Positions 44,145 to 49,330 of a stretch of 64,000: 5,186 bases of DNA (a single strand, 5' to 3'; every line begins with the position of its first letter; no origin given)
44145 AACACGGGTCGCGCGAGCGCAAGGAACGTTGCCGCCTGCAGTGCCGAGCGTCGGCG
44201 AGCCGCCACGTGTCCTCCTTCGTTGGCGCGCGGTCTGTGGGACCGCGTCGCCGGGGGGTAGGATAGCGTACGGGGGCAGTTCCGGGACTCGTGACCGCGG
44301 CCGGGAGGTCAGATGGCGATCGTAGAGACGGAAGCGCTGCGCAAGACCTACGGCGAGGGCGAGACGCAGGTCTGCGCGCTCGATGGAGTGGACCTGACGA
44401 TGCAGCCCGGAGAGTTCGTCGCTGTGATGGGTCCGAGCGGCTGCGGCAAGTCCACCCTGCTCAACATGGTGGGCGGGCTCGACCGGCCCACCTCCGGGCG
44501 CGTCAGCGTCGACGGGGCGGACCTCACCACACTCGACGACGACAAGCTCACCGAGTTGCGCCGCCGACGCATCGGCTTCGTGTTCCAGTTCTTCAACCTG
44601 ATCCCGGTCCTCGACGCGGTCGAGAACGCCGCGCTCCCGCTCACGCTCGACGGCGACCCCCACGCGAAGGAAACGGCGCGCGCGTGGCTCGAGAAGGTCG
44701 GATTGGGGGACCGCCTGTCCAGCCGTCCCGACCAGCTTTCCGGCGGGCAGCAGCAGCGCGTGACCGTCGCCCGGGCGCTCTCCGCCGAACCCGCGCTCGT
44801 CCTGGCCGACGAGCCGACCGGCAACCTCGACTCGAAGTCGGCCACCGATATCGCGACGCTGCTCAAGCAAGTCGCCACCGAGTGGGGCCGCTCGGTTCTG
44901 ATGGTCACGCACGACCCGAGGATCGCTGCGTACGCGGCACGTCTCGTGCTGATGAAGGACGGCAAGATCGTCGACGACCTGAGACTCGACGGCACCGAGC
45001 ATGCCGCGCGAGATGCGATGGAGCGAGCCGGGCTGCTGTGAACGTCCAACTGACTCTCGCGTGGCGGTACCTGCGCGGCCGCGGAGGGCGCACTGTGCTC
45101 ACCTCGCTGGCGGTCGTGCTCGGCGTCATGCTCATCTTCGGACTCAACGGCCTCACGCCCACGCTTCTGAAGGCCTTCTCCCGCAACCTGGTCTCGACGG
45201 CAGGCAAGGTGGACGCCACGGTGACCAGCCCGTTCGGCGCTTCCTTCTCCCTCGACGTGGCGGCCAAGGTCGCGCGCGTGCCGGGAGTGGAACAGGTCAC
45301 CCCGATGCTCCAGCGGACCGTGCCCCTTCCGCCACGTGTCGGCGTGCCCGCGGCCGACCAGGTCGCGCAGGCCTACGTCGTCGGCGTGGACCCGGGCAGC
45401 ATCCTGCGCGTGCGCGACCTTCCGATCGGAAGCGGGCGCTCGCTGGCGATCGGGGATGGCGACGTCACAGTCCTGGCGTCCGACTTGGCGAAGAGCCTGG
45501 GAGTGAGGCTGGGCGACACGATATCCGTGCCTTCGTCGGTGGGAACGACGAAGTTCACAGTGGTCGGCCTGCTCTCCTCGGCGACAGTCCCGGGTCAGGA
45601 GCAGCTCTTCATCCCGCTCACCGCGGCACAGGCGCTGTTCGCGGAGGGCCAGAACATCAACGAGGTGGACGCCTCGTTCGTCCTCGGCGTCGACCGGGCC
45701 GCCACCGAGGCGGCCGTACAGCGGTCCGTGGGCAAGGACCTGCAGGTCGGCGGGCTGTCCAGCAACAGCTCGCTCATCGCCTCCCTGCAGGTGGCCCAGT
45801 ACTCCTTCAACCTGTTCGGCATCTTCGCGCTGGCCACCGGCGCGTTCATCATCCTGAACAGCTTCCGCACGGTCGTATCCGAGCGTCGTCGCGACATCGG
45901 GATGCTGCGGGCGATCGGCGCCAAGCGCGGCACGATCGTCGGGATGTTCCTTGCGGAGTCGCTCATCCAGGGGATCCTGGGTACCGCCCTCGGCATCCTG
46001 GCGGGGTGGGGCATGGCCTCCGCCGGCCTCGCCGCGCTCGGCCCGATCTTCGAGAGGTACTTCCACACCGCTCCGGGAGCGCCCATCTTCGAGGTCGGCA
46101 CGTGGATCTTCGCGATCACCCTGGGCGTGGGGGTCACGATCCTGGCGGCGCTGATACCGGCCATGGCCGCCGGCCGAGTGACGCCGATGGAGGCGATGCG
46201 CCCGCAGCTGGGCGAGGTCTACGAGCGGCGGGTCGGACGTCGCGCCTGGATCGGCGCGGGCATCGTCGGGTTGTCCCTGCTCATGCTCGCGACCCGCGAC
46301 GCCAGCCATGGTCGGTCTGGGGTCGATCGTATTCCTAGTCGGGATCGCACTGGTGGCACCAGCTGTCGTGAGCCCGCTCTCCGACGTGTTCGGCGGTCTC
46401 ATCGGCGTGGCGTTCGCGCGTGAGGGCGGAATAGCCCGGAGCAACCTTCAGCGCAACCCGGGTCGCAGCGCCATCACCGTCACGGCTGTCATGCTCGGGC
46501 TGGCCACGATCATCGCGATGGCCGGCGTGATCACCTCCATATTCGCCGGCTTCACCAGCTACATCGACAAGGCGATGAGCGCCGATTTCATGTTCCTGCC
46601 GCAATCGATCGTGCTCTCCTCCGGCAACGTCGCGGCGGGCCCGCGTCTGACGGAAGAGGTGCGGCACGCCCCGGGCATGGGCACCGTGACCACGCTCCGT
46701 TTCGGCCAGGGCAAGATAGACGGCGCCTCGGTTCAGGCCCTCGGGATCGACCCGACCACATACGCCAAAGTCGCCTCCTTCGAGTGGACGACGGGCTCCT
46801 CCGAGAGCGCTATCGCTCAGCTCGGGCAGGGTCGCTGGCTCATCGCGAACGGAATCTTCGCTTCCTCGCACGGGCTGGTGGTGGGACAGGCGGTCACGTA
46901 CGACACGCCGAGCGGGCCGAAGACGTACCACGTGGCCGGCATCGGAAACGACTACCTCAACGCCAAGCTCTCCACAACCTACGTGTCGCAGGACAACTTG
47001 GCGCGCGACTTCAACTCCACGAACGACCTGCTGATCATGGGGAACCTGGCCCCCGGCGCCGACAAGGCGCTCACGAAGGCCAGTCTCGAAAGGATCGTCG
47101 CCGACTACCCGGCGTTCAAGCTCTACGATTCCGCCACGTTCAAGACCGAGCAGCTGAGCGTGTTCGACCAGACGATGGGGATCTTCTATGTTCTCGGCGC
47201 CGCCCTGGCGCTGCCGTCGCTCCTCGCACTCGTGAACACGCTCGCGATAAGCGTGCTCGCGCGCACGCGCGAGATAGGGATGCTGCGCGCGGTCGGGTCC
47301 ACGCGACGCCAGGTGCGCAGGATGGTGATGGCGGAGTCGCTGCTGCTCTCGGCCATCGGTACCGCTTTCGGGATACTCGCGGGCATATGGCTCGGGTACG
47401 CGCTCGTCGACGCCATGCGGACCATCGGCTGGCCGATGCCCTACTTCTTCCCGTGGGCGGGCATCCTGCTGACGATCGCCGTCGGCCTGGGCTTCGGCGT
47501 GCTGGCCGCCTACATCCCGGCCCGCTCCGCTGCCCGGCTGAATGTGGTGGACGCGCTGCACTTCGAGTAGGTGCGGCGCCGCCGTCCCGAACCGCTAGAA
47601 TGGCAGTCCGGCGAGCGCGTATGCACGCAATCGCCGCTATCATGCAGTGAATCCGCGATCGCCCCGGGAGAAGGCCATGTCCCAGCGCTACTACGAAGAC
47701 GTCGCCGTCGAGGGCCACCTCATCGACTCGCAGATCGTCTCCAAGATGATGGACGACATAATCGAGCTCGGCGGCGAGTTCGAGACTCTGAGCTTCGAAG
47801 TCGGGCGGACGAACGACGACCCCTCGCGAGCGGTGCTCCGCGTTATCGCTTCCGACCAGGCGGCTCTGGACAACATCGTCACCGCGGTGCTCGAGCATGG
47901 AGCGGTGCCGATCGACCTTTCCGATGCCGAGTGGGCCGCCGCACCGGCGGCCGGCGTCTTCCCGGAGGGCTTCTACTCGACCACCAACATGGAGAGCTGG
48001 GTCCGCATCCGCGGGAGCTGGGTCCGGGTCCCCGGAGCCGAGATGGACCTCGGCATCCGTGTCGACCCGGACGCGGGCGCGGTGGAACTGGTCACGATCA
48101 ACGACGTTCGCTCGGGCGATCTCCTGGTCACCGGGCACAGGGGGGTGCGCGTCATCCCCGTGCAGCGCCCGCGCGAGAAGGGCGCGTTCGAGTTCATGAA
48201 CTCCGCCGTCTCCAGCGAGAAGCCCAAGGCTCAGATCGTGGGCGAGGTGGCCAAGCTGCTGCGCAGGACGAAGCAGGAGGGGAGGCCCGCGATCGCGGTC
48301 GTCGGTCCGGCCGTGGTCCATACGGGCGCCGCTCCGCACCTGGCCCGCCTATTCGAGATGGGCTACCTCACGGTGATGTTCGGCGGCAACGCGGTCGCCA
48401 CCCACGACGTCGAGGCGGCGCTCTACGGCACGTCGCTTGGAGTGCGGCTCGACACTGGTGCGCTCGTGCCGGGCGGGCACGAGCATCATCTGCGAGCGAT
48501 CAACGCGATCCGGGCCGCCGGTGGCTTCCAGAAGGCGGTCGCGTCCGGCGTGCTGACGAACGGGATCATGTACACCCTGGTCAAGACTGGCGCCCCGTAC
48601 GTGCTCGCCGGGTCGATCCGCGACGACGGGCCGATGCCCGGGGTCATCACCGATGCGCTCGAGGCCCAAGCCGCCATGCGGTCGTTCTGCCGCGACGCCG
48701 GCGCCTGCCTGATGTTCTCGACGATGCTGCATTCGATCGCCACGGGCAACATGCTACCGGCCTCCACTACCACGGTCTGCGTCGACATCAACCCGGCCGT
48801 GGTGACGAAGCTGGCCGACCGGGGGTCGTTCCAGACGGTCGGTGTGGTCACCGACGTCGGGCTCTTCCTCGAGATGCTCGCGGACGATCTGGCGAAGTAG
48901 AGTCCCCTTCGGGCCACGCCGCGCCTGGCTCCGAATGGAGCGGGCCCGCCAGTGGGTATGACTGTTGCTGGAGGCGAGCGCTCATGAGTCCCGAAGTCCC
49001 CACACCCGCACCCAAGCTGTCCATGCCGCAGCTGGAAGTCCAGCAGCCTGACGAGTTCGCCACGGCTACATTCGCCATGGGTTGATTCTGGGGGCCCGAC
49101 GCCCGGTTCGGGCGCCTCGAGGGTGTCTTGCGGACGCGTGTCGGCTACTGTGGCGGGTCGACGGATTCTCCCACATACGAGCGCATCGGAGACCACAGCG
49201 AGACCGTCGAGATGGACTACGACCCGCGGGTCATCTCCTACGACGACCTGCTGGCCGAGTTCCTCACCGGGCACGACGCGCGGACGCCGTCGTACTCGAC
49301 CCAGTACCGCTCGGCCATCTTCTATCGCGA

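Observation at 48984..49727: msrA has an in-frame TGA at the catalytic Cys codon, followed by a SECIS-like hairpin (candidate selenoprotein MsrA)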

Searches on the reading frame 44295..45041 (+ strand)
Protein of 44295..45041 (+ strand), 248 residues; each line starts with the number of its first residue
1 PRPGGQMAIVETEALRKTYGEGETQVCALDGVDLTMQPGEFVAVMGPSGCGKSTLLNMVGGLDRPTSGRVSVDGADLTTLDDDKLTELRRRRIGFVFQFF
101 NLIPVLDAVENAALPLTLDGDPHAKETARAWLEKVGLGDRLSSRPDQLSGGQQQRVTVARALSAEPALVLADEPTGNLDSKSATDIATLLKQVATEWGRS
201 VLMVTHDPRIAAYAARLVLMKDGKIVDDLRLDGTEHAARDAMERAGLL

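Call 48: search_protein_families(library=pfam, proteins=[window:44295-45041:+], max_evalue=0.0001)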
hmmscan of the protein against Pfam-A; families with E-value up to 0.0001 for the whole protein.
window:44295-45041:+ (248 aa): 3 families
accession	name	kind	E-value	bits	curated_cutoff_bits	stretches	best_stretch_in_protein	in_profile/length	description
PF00005.33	ABC_tran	-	3.4e-36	125.3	25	1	29-175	1-136/137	ABC transporter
PF13304.12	AAA_21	-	5.2e-06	27.2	27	0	141-210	231-302/304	AAA domain, putative AbiEii toxin, Type IV TA system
PF02463.25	SMC_N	-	2.1e-05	24.5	40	0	119-219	114-210/220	RecF/RecN/SMC N terminal domain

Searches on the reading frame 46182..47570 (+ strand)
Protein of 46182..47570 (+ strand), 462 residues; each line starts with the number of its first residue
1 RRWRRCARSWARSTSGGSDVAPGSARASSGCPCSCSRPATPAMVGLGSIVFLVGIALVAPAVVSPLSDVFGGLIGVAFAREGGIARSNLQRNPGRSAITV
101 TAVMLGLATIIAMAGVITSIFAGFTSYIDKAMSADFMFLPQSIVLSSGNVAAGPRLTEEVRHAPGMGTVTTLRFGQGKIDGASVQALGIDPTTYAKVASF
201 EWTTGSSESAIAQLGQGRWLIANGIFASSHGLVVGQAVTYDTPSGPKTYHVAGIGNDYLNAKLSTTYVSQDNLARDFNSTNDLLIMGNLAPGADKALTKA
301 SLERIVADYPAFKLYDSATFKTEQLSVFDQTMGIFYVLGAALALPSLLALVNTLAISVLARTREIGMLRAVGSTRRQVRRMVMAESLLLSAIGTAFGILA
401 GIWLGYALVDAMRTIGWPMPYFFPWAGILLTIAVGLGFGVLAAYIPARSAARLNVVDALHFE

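Call 48: search_protein_families(library=pfam, proteins=[window:46182-47570:+], max_evalue=0.0001)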
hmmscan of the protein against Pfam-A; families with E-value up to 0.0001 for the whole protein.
window:46182-47570:+ (462 aa): 2 families
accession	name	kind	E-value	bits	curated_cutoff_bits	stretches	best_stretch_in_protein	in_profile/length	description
PF02687.27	FtsX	-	4.4e-22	78.8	25.5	1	338-454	3-119/120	FtsX-like permease C-terminal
PF12704.14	MacB_PCD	-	5.6e-12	46.8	27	1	96-304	1-206/207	MacB-like periplasmic core domain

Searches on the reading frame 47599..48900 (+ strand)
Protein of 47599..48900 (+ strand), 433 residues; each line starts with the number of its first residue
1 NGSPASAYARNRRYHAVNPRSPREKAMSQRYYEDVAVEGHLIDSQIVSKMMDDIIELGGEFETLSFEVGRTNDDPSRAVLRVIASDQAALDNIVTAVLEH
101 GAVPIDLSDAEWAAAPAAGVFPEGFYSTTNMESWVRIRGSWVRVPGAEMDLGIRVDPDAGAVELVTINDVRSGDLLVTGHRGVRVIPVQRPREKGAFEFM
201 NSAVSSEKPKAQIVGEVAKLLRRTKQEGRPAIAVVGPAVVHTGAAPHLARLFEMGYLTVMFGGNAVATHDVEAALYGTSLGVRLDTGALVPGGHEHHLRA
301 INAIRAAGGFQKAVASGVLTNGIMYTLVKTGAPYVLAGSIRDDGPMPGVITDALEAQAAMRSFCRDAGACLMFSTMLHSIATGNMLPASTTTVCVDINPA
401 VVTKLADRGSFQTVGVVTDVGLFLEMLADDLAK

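Call 36: list_cluster_members(proteins=[P0001, window:47647-48897:+, window:49663-50091:+])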
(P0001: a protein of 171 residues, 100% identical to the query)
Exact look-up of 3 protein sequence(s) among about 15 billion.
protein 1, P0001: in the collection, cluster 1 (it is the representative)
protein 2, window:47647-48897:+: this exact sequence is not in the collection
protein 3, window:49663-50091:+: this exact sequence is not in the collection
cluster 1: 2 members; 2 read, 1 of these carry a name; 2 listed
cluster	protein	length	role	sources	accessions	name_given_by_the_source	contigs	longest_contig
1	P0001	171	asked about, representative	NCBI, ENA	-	-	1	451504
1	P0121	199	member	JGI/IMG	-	peptide-methionine (S)-S-oxide reductase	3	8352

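Call 47: search_protein_families(library=pfam, proteins=[window:47599-48900:+], max_evalue=0.0001)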
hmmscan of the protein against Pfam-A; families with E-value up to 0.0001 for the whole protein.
window:47599-48900:+ (433 aa): 3 families
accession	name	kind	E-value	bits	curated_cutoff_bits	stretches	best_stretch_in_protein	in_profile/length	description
PF21570.3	ArgZ-like_C_2nd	-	1.2e-94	316.4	27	1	216-427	2-213/213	Arginine dihydrolase ArgZ-like, C-terminal, Rossmann fold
PF04455.17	Saccharop_dh_N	-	1.5e-30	106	23.5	1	33-130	2-99/100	LOR/SDH bifunctional enzyme conserved region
PF21571.2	ArgZ-like_C_1st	-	3.6e-26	91.4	27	1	135-214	4-84/84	Arginine dihydrolase ArgZ-like, C-terminal, first region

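Call 53: find_encoding_contigs(protein=P0121, flank=8000, max_places=4)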
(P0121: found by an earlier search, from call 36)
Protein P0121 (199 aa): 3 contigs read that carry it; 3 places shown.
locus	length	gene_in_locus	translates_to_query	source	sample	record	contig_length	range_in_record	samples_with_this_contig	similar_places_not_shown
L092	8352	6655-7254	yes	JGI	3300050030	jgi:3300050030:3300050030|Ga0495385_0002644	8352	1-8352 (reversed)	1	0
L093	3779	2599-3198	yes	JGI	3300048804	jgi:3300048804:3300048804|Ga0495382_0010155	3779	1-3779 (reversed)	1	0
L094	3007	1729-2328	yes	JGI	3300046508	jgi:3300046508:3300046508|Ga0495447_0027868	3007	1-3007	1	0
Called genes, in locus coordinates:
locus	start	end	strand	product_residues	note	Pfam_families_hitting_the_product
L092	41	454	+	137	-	PF00731:AIRC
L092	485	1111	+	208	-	PF01370:Epimerase, PF05368:NmrA, PF13460:NAD_binding_10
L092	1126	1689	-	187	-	-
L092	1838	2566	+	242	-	PF00005:ABC_tran, PF02463:SMC_N (faint), PF13304:AAA_21 (faint)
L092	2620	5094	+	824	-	PF12704:MacB_PCD, PF02687:FtsX, PF12704:MacB_PCD, PF02687:FtsX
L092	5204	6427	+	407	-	PF04455:Saccharop_dh_N, PF21571:ArgZ-like_C_1st, PF21570:ArgZ-like_C_2nd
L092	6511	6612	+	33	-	-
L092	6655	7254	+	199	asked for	PF01625:PMSR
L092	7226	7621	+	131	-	PF01641:SelR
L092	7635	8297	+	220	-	PF00730:HhH-GPD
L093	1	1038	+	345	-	?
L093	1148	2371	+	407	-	PF04455:Saccharop_dh_N, PF21571:ArgZ-like_C_1st, PF21570:ArgZ-like_C_2nd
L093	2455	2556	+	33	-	-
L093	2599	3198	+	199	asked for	PF01625:PMSR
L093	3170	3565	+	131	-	PF01641:SelR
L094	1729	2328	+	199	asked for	PF01625:PMSR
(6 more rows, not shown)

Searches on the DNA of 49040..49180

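Call 38: search_rna_families(source=window, start=49040, end=49180, threshold=evalue, max_evalue=10)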
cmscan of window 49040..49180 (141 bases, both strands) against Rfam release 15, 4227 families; matches with E-value up to 10: 3.
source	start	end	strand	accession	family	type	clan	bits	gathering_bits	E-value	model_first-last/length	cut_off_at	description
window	49075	49108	+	RF01518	pRNA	Gene;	-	13.3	34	3.1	1-90/90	no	NoRC associated RNA, pRNA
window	49089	49149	+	RF02806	PyrR208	Gene; snRNA; snoRNA; HACA-box;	-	10.8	64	5.5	1-60/60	no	Pyrobaculum sRNA 208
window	49067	49149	-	RF03541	Flavi_ISFV_xrRNA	Cis-reg;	-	10.3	50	5.6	1-89/89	no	Insect-specific Flavivirus exoribonuclease-resistant RNA element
